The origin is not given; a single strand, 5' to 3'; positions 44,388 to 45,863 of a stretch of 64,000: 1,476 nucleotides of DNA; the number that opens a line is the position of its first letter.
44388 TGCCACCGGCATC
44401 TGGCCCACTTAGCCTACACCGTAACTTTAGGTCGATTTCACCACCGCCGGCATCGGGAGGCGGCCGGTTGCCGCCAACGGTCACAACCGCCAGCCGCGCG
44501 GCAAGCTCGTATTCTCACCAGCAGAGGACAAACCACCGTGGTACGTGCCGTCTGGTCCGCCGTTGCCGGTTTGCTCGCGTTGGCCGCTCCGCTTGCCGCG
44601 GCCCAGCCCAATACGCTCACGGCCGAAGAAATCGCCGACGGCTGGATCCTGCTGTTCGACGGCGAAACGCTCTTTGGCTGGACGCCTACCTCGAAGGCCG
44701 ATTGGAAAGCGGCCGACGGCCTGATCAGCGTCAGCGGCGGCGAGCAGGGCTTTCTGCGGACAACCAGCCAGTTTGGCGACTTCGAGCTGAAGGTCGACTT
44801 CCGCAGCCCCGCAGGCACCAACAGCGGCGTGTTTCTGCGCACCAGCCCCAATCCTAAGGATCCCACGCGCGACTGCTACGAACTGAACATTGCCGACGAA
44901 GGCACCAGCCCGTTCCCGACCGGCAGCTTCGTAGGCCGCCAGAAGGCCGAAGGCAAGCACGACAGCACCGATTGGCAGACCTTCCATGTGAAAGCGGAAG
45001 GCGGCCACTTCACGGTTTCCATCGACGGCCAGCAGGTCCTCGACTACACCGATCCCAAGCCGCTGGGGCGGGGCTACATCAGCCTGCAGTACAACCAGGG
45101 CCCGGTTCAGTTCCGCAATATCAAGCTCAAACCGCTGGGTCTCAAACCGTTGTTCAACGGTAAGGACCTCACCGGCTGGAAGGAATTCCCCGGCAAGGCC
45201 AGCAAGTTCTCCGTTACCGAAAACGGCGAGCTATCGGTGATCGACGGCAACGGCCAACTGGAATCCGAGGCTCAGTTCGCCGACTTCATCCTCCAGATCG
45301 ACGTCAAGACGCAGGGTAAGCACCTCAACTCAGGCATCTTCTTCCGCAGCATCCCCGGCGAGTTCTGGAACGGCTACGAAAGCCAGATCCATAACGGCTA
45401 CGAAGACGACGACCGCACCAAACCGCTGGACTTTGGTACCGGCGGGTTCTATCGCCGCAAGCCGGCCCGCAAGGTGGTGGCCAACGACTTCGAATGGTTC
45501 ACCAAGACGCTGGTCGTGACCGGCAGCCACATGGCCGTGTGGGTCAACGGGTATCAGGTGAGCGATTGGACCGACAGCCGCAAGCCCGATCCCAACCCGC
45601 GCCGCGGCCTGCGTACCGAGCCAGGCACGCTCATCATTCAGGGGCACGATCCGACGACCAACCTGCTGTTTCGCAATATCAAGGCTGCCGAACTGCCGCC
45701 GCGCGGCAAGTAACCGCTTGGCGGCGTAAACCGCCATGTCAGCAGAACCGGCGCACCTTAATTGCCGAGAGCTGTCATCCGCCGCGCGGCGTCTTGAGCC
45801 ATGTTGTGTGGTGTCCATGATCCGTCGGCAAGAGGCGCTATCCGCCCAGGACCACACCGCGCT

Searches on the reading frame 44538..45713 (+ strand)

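Call 44: search_protein_families(library=pfam, proteins=[window:44538-45713:+], max_evalue=0.00001)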
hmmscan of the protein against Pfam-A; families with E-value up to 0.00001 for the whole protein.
window:44538-45713:+ (391 aa): 1 family
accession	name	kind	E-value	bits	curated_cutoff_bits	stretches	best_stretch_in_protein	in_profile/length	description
PF06439.18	3keto-disac_hyd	-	2.8e-79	266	26.8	2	35-198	1-187/187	3-keto-disaccharide hydrolase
